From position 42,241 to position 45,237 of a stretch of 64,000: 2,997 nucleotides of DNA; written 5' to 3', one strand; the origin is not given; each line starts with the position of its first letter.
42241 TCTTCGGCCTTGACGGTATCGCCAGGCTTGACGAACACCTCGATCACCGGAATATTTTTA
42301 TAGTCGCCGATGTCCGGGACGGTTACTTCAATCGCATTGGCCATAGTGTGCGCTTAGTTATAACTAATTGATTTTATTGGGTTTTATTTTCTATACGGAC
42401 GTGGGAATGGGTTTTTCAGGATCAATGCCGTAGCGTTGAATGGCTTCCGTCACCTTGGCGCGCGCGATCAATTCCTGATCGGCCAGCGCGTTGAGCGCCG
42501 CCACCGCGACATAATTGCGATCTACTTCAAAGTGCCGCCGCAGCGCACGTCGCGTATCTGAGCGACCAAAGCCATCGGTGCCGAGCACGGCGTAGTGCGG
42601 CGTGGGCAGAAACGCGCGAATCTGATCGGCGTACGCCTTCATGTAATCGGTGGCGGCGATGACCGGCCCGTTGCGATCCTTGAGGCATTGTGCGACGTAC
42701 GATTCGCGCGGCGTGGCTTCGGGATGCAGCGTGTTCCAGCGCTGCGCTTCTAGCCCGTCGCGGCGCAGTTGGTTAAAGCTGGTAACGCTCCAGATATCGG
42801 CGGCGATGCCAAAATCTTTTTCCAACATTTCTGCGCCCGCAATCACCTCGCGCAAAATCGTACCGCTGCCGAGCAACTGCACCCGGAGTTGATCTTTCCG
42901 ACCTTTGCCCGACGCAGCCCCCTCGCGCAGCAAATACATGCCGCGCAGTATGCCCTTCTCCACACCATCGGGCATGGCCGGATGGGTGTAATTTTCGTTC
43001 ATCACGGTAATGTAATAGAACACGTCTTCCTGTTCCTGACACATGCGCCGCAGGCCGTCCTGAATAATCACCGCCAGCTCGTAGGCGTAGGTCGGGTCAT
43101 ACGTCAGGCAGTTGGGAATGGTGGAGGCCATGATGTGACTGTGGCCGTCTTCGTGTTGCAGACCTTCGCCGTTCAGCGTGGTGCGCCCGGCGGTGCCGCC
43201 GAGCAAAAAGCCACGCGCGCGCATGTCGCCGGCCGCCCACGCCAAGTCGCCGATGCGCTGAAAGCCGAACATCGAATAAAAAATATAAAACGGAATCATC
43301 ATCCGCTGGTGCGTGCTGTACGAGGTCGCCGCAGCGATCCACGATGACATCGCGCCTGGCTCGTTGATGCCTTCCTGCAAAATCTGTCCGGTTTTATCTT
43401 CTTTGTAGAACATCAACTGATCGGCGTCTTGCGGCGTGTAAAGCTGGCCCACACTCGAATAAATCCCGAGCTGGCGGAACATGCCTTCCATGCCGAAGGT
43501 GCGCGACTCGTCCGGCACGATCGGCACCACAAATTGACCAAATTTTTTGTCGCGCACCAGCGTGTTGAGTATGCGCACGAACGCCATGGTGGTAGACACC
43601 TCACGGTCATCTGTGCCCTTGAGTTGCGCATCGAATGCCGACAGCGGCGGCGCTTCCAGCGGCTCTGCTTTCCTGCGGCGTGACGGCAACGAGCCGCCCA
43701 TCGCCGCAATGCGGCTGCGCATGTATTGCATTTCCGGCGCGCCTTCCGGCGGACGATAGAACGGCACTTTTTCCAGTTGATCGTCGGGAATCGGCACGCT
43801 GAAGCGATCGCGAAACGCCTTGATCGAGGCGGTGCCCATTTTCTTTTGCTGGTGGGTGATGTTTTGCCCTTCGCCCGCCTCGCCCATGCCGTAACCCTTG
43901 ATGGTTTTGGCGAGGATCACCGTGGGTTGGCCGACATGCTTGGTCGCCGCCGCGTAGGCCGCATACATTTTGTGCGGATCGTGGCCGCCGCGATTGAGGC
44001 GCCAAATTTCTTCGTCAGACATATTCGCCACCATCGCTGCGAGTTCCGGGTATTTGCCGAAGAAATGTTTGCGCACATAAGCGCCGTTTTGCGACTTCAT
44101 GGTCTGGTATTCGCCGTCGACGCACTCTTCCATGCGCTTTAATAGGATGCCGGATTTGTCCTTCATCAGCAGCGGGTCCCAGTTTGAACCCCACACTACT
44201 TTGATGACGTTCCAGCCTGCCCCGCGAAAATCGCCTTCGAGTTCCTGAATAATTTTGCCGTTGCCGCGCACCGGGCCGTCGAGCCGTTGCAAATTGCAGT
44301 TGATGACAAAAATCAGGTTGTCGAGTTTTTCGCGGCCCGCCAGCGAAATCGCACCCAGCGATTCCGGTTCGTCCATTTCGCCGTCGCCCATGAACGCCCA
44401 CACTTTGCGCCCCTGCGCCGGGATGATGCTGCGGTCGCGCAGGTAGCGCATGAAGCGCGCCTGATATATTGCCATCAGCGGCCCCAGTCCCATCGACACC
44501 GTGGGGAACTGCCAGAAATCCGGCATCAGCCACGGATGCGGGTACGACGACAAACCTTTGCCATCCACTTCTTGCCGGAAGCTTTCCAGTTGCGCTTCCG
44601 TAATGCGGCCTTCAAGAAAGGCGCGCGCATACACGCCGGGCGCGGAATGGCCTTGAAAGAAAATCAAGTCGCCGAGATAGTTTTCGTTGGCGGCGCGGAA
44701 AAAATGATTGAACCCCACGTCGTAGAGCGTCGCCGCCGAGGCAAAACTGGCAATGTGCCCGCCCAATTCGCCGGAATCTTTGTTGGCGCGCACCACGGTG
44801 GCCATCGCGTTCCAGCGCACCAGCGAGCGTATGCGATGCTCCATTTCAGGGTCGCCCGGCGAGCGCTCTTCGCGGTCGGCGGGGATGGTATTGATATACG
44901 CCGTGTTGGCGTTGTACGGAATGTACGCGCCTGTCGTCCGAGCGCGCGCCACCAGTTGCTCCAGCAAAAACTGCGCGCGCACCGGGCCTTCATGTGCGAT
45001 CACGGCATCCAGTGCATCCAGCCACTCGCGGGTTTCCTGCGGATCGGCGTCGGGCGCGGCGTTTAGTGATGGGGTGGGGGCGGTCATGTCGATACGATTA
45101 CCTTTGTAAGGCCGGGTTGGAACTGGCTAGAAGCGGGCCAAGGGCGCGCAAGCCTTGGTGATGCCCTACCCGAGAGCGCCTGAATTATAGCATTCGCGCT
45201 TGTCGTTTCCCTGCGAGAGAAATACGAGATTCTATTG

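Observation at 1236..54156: Dispersed 19-bp AT-rich box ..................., whose reverse complement is a textbook IHF site, recurring about a dozen times in a GC-rich window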

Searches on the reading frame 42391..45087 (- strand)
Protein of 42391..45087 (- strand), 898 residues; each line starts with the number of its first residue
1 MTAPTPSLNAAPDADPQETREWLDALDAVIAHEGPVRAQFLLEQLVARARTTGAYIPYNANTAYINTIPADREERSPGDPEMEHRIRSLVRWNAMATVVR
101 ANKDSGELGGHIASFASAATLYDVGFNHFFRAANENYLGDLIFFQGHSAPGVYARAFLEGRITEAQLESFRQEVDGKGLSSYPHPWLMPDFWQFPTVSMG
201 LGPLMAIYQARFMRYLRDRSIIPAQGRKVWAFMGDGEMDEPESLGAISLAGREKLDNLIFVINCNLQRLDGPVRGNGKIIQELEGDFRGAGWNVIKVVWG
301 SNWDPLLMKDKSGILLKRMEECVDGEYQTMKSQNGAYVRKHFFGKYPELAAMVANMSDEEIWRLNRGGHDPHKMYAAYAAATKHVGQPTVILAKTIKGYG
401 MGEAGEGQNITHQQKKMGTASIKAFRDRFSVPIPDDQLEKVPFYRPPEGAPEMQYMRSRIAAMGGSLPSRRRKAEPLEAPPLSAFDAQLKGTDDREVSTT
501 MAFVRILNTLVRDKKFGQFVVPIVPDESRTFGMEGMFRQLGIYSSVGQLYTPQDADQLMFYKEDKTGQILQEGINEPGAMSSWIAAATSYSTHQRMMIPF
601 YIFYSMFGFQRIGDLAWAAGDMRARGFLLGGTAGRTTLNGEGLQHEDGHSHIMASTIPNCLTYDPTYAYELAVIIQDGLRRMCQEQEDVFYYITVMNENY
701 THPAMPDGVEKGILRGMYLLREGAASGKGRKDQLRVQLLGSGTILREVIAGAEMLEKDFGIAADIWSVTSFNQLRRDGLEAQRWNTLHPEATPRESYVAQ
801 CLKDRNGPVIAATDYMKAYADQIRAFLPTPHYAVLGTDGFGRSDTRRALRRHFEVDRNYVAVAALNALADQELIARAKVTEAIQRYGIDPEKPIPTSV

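Call 11: find_encoding_contigs(protein=window:42391-45087:-, flank=10000, max_places=6)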
Protein window:42391-45087:- (898 aa): no gene with exactly this product is on record in the collection.

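Call 12: find_homologous_proteins(query=window:42391-45087:-, max_evalue=1e-100)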
Query window:42391-45087:- (898 aa): 8000 proteins with E <= 1e-100 among 8000 candidates; the best 120 are listed.
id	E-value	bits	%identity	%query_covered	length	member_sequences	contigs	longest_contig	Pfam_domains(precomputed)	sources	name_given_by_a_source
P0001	0.0e+0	1939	93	100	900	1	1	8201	PF17831.6,PF22613.2,PF28598.1,PF00456.27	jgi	jgi:pyruvate dehydrogenase E1 component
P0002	0.0e+0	1930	92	99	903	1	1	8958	PF17831.6,PF22613.2,PF28598.1,PF00456.27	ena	-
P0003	0.0e+0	1926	92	99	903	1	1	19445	PF17831.6,PF22613.2,PF28598.1,PF00456.27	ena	-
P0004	0.0e+0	1924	92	99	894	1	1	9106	PF17831.6,PF22613.2,PF28598.1,PF00456.27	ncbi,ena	-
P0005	0.0e+0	1923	92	99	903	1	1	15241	PF17831.6,PF22613.2,PF28598.1,PF00456.27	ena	-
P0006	0.0e+0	1923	92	99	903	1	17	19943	PF17831.6,PF22613.2,PF28598.1,PF00456.27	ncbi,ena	-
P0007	0.0e+0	1921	92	99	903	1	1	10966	PF17831.6,PF22613.2,PF28598.1,PF00456.27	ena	-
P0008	0.0e+0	1921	92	99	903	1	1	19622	PF17831.6,PF22613.2,PF28598.1,PF00456.27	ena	-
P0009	0.0e+0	1921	92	99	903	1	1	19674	PF17831.6,PF22613.2,PF28598.1,PF00456.27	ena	-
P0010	0.0e+0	1920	92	99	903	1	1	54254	PF17831.6,PF22613.2,PF28598.1,PF00456.27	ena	-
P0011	0.0e+0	1920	92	99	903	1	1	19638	PF17831.6,PF22613.2,PF28598.1,PF00456.27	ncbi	-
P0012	0.0e+0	1919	92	99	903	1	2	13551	PF17831.6,PF22613.2,PF28598.1,PF00456.27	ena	-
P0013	0.0e+0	1919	92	99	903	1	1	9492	PF17831.6,PF22613.2,PF28598.1,PF00456.27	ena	-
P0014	0.0e+0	1919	92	99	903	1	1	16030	PF17831.6,PF22613.2,PF28598.1,PF00456.27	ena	-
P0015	0.0e+0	1919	92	99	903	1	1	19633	PF17831.6,PF22613.2,PF28598.1,PF00456.27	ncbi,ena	-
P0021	0.0e+0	1917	92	99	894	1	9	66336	PF17831.6,PF22613.2,PF28598.1,PF00456.27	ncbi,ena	-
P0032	0.0e+0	1879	90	99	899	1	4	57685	PF17831.6,PF22613.2,PF28598.1,PF00456.27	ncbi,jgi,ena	jgi:pyruvate dehydrogenase E1 component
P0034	0.0e+0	1878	90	100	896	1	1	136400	PF17831.6,PF22613.2,PF28598.1,PF00456.27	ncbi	-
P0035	0.0e+0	1870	90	99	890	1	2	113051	PF17831.6,PF22613.2,PF28598.1,PF00456.27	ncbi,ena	-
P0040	0.0e+0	1846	89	99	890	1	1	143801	PF17831.6,PF22613.2,PF28598.1,PF00456.27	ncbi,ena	-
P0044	0.0e+0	1837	89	99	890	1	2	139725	PF17831.6,PF22613.2,PF28598.1,PF00456.27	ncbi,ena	-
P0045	0.0e+0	1836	88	99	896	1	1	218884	PF17831.6,PF22613.2,PF28598.1,PF00456.27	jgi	jgi:pyruvate dehydrogenase E1 component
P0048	0.0e+0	1833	87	100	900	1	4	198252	PF17831.6,PF22613.2,PF28598.1,PF00456.27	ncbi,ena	-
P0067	0.0e+0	1768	84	99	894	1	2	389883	PF17831.6,PF22613.2,PF28598.1,PF00456.27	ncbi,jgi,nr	ncbi:MAG: pyruvate dehydrogenase (acetyl-transferring), homodimeric type [Burkholderiales bacterium]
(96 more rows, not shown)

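Call 13: find_encoding_contigs(protein=P0010, flank=10000, max_places=2)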
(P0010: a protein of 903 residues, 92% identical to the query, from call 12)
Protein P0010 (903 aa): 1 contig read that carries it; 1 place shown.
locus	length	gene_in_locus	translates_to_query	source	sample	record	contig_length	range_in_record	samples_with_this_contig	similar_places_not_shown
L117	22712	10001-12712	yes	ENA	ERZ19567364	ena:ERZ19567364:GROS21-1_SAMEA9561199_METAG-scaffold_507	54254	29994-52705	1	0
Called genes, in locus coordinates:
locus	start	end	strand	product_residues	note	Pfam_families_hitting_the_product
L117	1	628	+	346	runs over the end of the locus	PF06723:MreB_Mbl, PF00022:Actin, PF11104:PilM_2 (faint), PF00012:HSP70, PF14450:FtsA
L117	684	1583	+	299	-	PF04085:MreC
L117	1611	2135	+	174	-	PF04093:MreD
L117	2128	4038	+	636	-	PF03717:PBP_dimer, PF00905:Transpeptidase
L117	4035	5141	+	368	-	PF01098:FTSW_RODA_SPOVE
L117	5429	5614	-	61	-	PF00106:adh_short (weak)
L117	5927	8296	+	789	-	PF13640:2OG-FeII_Oxy_3 (weak)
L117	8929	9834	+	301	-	PF03330:DPBB_1, PF05036:SPOR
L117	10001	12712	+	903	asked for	PF28598:PDH_E1_N, PF00456:Transketolase_N, PF17831:PDH_E1_M, PF22613:Transketolase_C_1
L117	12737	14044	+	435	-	PF00364:Biotin_lipoyl, PF25984:BSH_YknX (faint), PF02817:E3_binding, PF00198:2-oxoacid_dh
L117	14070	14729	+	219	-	PF01467:CTP_transf_like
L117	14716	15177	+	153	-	-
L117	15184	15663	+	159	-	PF02590:SPOUT_MTase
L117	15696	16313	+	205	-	PF02545:Maf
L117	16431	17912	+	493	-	PF10150:RNase_E_G, PF20833:RNase_E_G_Thio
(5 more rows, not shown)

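Call 14: find_encoding_contigs(protein=P0034, flank=10000, max_places=2)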
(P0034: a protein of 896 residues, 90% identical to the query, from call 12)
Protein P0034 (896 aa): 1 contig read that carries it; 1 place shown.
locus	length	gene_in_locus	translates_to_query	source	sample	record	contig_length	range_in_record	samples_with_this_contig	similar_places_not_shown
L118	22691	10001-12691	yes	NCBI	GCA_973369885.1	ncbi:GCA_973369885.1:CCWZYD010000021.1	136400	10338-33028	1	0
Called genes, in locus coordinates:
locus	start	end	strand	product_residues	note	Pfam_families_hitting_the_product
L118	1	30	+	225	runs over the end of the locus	-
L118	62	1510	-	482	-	PF02934:GatB_N, PF02637:GatB_Yqey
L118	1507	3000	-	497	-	PF01425:Amidase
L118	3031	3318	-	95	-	PF02686:GatC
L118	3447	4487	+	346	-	PF06723:MreB_Mbl, PF00022:Actin, PF11104:PilM_2 (faint), PF00012:HSP70, PF14450:FtsA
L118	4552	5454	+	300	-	PF04085:MreC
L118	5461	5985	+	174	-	PF04093:MreD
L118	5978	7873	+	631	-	PF03717:PBP_dimer, PF00905:Transpeptidase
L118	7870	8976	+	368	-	PF01098:FTSW_RODA_SPOVE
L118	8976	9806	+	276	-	PF03330:DPBB_1, PF05036:SPOR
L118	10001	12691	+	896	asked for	PF28598:PDH_E1_N, PF00456:Transketolase_N, PF17831:PDH_E1_M, PF22613:Transketolase_C_1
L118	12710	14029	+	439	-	PF00364:Biotin_lipoyl, PF25984:BSH_YknX (weak), PF02817:E3_binding, PF00198:2-oxoacid_dh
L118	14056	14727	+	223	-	PF01467:CTP_transf_like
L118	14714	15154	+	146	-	PF02410:RsfS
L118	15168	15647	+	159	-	PF02590:SPOUT_MTase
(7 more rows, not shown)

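Call 15: find_encoding_contigs(protein=P0045, flank=10000, max_places=2)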
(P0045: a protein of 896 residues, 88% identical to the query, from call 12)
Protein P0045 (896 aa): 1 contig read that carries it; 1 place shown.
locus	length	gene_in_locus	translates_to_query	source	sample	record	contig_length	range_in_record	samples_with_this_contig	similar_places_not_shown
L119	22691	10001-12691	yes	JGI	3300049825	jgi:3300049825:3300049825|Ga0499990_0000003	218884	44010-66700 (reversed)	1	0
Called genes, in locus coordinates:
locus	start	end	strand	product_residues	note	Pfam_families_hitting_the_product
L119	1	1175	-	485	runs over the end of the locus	PF02934:GatB_N, PF02637:GatB_Yqey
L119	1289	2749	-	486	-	PF01425:Amidase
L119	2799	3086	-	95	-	PF02686:GatC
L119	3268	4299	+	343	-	PF06723:MreB_Mbl, PF00022:Actin (weak), PF00012:HSP70, PF11104:PilM_2 (faint), PF14450:FtsA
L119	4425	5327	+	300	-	PF04085:MreC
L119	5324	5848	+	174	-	PF04093:MreD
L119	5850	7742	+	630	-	PF03717:PBP_dimer, PF00905:Transpeptidase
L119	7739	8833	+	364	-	PF01098:FTSW_RODA_SPOVE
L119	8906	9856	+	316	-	PF03330:DPBB_1, PF05036:SPOR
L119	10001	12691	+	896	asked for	PF28598:PDH_E1_N, PF00456:Transketolase_N, PF17831:PDH_E1_M, PF22613:Transketolase_C_1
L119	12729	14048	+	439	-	PF00364:Biotin_lipoyl, PF25984:BSH_YknX (faint), PF02817:E3_binding, PF00198:2-oxoacid_dh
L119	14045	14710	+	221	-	PF01467:CTP_transf_like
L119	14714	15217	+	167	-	PF02410:RsfS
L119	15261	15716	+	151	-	PF02590:SPOUT_MTase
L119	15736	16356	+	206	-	PF02545:Maf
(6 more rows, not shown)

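Call 16: find_encoding_contigs(protein=P0067, flank=10000, max_places=2)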
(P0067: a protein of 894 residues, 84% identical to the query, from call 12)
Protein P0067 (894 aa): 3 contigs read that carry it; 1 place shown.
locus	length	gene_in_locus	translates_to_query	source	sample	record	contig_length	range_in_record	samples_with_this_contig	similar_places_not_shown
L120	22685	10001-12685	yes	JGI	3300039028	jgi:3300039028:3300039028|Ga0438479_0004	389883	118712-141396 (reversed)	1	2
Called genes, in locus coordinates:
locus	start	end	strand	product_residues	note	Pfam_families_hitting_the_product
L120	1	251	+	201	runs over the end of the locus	PF25182:NonGDSL (weak), PF04311:DUF459 (faint), PF00657:Lipase_GDSL, PF13472:Lipase_GDSL_2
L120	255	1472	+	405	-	PF07690:MFS_1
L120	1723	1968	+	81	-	PF22513:FitA-like_RHH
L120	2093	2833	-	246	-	-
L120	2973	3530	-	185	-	PF11136:DUF2889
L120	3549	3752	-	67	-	PF06945:DUF1289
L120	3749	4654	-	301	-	PF00682:HMGL-like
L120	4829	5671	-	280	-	PF00378:ECH_1, PF16113:ECH_2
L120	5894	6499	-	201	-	PF01323:DSBA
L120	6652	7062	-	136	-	PF13411:MerR_1, PF00376:MerR, PF09278:MerR-DNA-bind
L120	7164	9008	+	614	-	PF07167:PhaC_N, PF00561:Abhydrolase_1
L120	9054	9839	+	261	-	PF00378:ECH_1, PF16113:ECH_2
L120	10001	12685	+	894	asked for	PF28598:PDH_E1_N, PF00456:Transketolase_N, PF17831:PDH_E1_M, PF22613:Transketolase_C_1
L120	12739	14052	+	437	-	PF00364:Biotin_lipoyl, PF25984:BSH_YknX (faint), PF02817:E3_binding, PF00198:2-oxoacid_dh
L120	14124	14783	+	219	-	PF01467:CTP_transf_like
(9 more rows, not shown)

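Call 31: list_cluster_members(proteins=[P0004, P0006, P0011, P0021, P0032, P0034, P0035, P0040, P0044, P0048])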
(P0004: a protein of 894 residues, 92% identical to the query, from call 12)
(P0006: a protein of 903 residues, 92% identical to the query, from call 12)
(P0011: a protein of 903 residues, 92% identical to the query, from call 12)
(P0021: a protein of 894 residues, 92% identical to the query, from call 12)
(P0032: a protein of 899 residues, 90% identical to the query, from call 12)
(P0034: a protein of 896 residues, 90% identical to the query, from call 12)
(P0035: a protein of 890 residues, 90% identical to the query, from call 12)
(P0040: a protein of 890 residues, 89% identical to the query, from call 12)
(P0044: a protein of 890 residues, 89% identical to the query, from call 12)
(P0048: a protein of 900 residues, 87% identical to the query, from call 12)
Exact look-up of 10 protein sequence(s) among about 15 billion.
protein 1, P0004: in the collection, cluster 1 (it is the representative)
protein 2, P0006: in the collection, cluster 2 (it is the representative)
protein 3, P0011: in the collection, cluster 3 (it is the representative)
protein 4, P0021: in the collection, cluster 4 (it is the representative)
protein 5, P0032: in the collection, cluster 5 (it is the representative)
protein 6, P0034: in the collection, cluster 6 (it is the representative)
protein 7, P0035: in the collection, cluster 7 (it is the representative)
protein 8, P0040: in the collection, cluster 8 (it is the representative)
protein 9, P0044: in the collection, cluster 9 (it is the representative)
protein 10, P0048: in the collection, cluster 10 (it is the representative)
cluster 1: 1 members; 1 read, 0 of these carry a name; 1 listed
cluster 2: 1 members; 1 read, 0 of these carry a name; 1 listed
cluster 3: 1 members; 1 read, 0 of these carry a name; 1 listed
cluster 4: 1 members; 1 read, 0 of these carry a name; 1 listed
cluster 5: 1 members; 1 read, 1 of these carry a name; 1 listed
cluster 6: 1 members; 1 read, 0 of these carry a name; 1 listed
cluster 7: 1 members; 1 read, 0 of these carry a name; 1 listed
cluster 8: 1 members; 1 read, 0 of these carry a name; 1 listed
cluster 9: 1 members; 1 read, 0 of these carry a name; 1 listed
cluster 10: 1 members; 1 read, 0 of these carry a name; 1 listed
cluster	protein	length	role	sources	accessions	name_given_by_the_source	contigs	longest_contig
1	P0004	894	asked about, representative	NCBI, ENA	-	-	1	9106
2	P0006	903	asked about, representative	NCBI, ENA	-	-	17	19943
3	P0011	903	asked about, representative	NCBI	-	-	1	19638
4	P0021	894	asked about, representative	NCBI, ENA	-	-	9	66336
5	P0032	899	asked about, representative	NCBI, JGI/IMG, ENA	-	pyruvate dehydrogenase E1 component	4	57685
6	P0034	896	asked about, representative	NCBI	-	-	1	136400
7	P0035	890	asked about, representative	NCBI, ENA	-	-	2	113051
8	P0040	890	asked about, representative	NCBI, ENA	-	-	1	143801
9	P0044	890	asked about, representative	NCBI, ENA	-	-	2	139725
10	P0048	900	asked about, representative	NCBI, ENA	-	-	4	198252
